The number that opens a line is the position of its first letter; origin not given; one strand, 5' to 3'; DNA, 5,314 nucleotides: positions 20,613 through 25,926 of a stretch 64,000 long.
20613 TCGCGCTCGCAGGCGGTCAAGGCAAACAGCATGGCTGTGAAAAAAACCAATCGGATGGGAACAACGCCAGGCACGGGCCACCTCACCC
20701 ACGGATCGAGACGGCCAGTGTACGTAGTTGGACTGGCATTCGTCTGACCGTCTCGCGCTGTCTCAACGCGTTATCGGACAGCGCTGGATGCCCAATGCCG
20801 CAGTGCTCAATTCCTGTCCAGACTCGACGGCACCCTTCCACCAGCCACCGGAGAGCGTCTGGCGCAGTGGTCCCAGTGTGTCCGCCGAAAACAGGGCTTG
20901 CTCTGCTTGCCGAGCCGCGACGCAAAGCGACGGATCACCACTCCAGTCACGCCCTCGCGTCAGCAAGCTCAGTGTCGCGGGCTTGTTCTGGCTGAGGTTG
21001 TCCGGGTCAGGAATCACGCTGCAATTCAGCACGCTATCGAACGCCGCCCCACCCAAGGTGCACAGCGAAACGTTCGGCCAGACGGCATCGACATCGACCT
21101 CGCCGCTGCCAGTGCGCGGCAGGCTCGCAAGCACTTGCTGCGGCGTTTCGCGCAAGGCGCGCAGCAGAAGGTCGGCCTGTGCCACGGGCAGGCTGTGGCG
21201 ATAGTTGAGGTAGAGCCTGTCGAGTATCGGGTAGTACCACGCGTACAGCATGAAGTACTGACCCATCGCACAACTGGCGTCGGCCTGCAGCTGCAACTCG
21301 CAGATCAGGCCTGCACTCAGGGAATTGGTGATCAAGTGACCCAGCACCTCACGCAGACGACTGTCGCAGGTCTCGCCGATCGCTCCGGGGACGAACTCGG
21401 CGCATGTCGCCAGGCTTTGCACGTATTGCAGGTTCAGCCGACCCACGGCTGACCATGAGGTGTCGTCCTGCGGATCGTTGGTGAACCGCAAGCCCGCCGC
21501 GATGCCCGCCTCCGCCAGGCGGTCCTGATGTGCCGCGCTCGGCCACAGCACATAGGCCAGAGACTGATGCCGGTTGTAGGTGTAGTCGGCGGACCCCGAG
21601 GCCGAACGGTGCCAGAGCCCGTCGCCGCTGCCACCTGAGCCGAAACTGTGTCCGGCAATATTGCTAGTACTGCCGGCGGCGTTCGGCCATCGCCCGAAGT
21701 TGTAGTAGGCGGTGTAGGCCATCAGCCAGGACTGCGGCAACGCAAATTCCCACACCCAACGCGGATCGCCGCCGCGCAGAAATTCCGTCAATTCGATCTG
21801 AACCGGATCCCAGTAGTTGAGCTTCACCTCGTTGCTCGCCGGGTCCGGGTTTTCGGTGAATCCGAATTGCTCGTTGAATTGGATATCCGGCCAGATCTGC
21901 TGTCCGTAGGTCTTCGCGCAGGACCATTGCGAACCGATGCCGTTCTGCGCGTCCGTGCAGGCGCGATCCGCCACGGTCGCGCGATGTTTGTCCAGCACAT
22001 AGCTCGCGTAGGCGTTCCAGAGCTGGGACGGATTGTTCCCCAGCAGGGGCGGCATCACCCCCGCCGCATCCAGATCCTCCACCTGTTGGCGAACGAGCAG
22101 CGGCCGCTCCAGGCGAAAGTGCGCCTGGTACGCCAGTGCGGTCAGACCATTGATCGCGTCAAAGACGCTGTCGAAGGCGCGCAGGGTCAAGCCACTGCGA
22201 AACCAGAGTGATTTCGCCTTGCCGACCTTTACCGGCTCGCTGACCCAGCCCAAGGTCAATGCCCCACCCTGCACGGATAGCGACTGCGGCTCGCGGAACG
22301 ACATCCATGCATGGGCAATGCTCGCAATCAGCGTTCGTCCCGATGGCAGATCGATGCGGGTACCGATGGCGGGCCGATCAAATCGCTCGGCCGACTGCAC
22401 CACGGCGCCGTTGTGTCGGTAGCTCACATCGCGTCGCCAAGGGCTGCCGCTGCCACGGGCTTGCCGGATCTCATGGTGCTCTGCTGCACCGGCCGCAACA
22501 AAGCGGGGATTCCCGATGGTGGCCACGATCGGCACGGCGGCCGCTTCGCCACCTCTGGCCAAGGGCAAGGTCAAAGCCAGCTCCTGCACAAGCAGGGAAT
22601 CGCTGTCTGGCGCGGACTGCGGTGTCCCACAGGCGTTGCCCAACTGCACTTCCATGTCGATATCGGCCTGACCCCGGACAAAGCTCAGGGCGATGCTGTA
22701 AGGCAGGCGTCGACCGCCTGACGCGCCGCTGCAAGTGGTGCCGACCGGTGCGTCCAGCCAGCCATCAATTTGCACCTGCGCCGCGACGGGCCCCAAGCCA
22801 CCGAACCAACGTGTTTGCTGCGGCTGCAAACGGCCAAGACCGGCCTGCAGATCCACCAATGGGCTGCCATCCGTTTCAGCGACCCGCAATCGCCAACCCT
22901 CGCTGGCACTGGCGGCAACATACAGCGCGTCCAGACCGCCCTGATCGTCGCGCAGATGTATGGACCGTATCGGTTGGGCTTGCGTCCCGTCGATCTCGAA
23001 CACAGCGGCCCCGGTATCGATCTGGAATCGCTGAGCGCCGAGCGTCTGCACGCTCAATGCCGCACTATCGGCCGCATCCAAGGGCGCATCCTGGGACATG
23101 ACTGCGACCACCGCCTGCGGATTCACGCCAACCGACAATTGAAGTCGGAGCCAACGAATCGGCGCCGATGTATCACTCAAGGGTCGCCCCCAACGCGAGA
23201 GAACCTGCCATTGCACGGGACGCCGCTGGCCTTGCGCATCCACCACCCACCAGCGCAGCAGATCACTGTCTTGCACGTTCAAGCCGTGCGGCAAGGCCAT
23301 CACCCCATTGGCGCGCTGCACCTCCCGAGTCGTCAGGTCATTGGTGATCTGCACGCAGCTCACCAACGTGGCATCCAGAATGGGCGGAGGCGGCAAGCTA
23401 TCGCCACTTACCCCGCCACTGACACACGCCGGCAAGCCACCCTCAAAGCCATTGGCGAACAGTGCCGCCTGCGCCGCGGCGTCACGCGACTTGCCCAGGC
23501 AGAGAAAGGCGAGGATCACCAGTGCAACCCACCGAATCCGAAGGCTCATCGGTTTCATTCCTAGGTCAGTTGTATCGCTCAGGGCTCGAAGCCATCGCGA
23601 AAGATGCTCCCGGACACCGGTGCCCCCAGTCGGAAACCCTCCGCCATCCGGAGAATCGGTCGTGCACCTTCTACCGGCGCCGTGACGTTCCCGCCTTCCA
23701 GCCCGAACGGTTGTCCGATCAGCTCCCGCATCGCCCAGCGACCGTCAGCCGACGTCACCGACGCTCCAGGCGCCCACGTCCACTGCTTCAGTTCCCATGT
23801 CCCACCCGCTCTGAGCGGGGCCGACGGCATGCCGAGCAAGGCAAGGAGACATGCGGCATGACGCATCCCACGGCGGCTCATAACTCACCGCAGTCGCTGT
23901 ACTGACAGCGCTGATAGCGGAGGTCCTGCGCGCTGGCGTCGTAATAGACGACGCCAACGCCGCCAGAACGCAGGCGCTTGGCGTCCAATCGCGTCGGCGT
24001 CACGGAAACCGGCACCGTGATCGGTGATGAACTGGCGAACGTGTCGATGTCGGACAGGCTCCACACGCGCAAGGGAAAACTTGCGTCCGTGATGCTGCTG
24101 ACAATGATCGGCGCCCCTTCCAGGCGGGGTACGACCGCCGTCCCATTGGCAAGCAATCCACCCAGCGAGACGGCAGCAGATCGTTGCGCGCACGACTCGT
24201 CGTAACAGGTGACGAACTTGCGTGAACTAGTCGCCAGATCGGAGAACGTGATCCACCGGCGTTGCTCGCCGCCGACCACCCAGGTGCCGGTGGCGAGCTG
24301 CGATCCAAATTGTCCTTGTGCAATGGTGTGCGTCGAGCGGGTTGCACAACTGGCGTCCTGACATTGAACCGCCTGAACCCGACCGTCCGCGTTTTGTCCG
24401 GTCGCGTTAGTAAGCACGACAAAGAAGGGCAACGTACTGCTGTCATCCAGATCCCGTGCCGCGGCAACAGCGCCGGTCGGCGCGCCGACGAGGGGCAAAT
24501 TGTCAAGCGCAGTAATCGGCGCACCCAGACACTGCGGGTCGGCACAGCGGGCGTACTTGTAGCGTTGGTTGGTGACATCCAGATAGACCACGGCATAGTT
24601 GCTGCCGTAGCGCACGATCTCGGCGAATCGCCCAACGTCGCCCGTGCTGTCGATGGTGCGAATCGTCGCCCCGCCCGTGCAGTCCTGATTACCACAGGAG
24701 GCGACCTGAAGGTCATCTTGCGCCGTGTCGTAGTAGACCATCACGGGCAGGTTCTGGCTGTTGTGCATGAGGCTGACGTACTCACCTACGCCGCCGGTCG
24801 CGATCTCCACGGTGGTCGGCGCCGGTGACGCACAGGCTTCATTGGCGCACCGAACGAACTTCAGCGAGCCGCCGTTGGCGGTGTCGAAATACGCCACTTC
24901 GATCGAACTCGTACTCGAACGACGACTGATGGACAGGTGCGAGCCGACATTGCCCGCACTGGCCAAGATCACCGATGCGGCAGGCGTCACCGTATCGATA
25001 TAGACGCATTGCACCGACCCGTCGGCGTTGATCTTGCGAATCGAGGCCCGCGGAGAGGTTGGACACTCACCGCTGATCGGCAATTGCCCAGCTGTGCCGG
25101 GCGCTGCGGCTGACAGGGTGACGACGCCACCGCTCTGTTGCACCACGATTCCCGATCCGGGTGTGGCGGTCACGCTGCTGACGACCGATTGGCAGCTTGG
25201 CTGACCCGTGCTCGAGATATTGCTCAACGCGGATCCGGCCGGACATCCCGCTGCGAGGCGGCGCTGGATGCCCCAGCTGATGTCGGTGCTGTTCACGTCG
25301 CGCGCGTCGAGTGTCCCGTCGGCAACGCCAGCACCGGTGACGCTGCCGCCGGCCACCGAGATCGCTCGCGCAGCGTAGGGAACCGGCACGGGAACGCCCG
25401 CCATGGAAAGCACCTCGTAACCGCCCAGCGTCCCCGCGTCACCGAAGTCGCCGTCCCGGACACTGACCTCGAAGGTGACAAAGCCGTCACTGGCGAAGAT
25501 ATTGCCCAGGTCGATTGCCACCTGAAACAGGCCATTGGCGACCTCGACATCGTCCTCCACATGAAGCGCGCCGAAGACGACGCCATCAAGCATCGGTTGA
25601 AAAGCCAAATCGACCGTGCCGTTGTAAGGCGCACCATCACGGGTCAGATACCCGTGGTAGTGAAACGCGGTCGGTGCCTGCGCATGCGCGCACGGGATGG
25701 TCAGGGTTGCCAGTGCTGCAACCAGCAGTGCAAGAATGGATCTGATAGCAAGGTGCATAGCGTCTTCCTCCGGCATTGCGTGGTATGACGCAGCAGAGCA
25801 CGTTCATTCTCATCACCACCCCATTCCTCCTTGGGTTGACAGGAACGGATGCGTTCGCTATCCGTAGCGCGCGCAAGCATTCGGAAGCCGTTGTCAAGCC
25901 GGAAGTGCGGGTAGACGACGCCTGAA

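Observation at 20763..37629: Six unrelated exported proteins share a terminal [ILV]F-x-[DNS]-G-F-E tag: candidate protein-sorting or surface-docking system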

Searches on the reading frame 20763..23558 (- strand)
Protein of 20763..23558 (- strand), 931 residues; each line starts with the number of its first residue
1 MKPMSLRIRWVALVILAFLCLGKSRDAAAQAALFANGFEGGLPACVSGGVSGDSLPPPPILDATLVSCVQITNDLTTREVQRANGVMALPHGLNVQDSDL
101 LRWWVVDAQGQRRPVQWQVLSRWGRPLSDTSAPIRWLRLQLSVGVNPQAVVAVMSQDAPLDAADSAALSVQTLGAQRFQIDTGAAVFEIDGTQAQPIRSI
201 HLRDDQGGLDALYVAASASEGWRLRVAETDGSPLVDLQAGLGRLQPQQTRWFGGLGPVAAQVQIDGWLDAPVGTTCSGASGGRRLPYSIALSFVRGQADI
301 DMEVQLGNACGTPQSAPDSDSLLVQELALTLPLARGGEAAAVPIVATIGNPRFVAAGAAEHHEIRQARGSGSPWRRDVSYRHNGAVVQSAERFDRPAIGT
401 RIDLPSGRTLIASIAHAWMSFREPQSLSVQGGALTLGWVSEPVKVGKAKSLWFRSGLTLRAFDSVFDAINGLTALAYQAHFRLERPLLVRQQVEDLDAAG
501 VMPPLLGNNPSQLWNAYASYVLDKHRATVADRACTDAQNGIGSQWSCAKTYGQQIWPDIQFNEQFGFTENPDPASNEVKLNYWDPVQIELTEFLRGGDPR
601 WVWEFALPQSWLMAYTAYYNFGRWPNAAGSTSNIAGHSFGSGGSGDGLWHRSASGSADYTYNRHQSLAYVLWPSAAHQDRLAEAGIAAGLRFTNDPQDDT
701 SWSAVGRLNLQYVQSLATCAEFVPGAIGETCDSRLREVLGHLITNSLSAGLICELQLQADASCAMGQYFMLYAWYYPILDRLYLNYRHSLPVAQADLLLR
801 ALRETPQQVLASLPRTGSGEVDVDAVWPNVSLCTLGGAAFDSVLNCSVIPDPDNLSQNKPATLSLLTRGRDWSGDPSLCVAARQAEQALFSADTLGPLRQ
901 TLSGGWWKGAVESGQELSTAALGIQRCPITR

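Call 4: search_protein_families(library=ncbifam, proteins=[window:20763-23558:-], max_evalue=1)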
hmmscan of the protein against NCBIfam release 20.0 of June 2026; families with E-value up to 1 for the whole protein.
window:20763-23558:- (931 aa): 0 families

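Call 5: search_protein_families(library=pfam, proteins=[window:20763-23558:-], max_evalue=0.1)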
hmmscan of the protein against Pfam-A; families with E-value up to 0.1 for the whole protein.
window:20763-23558:- (931 aa): 0 families

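Call 55: find_homologous_proteins(query=window:20763-23558:-, max_evalue=0.001)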
Query window:20763-23558:- (931 aa): 19 proteins with E <= 0.001 among 8000 candidates.
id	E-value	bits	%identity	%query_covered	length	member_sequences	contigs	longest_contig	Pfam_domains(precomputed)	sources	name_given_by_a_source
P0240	0.0e+0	1940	90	100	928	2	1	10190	-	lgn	-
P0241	1.1e-296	1005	53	97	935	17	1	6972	-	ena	-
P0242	1.2e-293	995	53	97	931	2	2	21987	-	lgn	-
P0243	2.6e-293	994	51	99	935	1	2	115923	-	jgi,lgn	jgi:hypothetical protein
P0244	3.3e-293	993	52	99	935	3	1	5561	-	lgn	-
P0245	6.4e-293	993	52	99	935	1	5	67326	-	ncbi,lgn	-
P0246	2.0e-289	981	52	97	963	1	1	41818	-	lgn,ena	-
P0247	7.4e-277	939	51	97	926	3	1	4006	-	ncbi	-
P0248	9.2e-276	936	50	97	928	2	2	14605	-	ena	-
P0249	4.3e-274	930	52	96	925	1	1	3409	-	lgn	-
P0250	3.7e-271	921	50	96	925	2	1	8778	-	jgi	jgi:hypothetical protein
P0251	1.3e-265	902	50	96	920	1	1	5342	-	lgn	-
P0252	1.6e-261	889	49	98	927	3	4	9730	-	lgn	-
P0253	4.4e-250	851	47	99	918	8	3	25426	-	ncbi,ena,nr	ncbi:MAG: hypothetical protein KDI71_19670 [Xanthomonadales bacterium]|nr:hypothetical protein [Xant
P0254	6.5e-247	840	47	100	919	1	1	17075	-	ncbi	-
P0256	6.0e-235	801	46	99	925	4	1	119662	-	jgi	jgi:hypothetical protein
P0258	7.2e-83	297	31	90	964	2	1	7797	-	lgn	-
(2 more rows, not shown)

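Call 58: find_encoding_contigs(protein=P0243, flank=10000, max_places=1)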
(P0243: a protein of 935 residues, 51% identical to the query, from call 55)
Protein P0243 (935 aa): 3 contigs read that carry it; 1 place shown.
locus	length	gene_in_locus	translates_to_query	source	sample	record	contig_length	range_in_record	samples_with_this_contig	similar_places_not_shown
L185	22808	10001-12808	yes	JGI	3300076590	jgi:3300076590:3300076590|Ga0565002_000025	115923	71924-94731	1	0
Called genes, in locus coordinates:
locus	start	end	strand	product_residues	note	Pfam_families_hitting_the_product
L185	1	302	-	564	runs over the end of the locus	PF02415:Chlam_PMP (faint)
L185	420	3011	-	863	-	PF00069:Pkinase, PF07714:PK_Tyr_Ser-Thr, PF03109:ABC1 (faint), PF24885:TPR_NPHP3 (faint), PF13374:TPR_10 (faint), PF13424:TPR_12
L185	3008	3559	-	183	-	PF07638:Sigma70_ECF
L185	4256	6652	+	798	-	PF13229:Beta_helix (faint), PF05048:NosD (faint)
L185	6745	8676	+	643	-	PF00092:VWA, PF13519:VWA_2 (weak), PF13768:VWA_3 (faint)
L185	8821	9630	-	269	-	-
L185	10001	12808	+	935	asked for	-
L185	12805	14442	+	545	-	-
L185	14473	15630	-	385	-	PF01757:Acyl_transf_3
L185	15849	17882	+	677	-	PF13517:FG-GAP_3 (weak)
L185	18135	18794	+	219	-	PF00072:Response_reg, PF00196:GerE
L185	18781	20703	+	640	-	PF02518:HATPase_c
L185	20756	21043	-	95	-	-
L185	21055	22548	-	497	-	-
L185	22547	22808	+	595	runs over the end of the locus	PF02415:Chlam_PMP (faint)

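Call 59: find_encoding_contigs(protein=P0256, flank=10000, max_places=1)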
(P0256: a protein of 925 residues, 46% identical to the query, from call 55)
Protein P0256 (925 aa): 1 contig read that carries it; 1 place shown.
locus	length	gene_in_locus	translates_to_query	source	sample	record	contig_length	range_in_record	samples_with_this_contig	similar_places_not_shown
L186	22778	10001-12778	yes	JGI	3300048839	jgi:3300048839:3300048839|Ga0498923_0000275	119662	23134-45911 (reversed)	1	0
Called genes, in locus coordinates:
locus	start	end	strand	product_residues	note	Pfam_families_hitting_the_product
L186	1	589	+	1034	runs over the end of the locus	PF07494:Reg_prop (faint), PF00990:GGDEF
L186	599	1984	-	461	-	PF26769:HAMP_PhoQ, PF02518:HATPase_c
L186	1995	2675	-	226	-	PF00072:Response_reg, PF00486:Trans_reg_C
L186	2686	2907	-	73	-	PF03413:PepSY (faint)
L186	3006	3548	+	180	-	PF00583:Acetyltransf_1, PF13673:Acetyltransf_10, PF13508:Acetyltransf_7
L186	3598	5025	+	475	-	-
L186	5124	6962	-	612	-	PF07695:7TMR-DISM_7TM (weak), PF02518:HATPase_c (weak)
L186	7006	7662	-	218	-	PF00072:Response_reg, PF00196:GerE, PF08281:Sigma70_r4_2 (weak)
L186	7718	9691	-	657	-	PF13517:FG-GAP_3 (faint), PF01839:FG-GAP (faint)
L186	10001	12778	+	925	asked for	-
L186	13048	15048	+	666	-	PF13374:TPR_10 (faint), PF13424:TPR_12 (faint), PF00990:GGDEF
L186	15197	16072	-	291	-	PF00990:GGDEF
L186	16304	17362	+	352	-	-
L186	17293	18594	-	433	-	PF00924:MS_channel_2nd, PF21082:MS_channel_3rd (weak)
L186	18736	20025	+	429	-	PF07228:SpoIIE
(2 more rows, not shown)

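Call 60: find_encoding_contigs(protein=P0245, flank=10000, max_places=1)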
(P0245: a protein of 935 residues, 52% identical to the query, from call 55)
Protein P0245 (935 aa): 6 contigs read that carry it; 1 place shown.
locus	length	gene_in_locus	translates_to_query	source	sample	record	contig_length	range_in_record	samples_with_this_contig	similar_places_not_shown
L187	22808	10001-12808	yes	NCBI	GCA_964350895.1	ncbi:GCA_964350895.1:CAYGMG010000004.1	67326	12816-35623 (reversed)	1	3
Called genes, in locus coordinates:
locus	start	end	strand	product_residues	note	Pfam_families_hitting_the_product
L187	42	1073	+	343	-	PF02277:DBI_PRT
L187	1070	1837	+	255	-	PF02654:CobS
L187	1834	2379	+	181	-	PF00300:His_Phos_1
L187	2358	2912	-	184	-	PF01923:Cob_adeno_trans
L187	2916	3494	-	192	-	-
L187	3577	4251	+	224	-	PF02586:SRAP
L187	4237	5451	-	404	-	PF20706:GT4-conflict, PF13439:Glyco_transf_4, PF13579:Glyco_trans_4_4, PF00534:Glycos_transf_1, PF13692:Glyco_trans_1_4, PF13524:Glyco_trans_1_2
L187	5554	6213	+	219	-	PF02463:SMC_N (faint), PF00005:ABC_tran, PF13304:AAA_21 (faint)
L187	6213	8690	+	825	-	PF12704:MacB_PCD, PF02687:FtsX, PF12704:MacB_PCD, PF02687:FtsX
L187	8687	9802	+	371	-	PF07143:AttH, PF17186:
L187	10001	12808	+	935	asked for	-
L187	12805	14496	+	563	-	PF13229:Beta_helix (faint)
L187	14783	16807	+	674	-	PF13517:FG-GAP_3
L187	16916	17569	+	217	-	PF00072:Response_reg, PF00196:GerE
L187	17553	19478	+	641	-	PF07695:7TMR-DISM_7TM, PF02518:HATPase_c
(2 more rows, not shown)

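Call 65: search_solved_structures(query=window:20763-23558:-, max_evalue=1)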
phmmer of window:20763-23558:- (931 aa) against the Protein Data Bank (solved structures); distinct sequences matched with E-value up to 1: 0.

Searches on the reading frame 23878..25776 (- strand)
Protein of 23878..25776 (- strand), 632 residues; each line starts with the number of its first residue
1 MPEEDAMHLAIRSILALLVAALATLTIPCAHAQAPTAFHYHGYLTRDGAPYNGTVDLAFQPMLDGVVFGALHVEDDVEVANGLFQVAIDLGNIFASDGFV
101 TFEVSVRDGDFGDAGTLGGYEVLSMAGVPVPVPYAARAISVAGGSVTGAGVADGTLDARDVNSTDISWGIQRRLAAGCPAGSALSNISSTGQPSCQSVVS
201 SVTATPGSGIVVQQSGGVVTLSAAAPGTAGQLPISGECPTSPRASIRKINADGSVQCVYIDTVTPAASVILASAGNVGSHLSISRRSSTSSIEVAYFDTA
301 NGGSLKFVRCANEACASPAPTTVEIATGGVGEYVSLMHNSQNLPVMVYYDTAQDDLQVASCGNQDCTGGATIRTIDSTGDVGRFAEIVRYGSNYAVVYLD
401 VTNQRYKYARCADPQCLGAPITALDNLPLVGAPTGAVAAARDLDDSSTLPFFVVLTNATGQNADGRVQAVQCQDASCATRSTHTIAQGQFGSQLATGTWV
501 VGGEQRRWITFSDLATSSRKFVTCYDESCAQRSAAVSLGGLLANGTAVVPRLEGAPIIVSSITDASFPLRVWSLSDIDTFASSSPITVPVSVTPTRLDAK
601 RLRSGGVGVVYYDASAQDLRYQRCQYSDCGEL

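Call 4: search_protein_families(library=ncbifam, proteins=[window:23878-25776:-], max_evalue=1)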
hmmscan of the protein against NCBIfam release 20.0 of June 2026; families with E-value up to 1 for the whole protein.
window:23878-25776:- (632 aa): 0 families

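Call 5: search_protein_families(library=pfam, proteins=[window:23878-25776:-], max_evalue=0.1)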
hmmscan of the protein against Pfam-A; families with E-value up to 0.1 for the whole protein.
window:23878-25776:- (632 aa): 0 families

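Call 67: search_solved_structures(query=window:23878-25776:-, max_evalue=1)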
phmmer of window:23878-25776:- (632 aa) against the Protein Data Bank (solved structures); distinct sequences matched with E-value up to 1: 2.
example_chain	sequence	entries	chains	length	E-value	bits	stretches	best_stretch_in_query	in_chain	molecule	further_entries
8rd5_A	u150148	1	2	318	0.12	14.5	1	182-269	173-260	Endo-1,4-beta-xylanase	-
8qj2_D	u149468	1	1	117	0.36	12.9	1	207-276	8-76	pN162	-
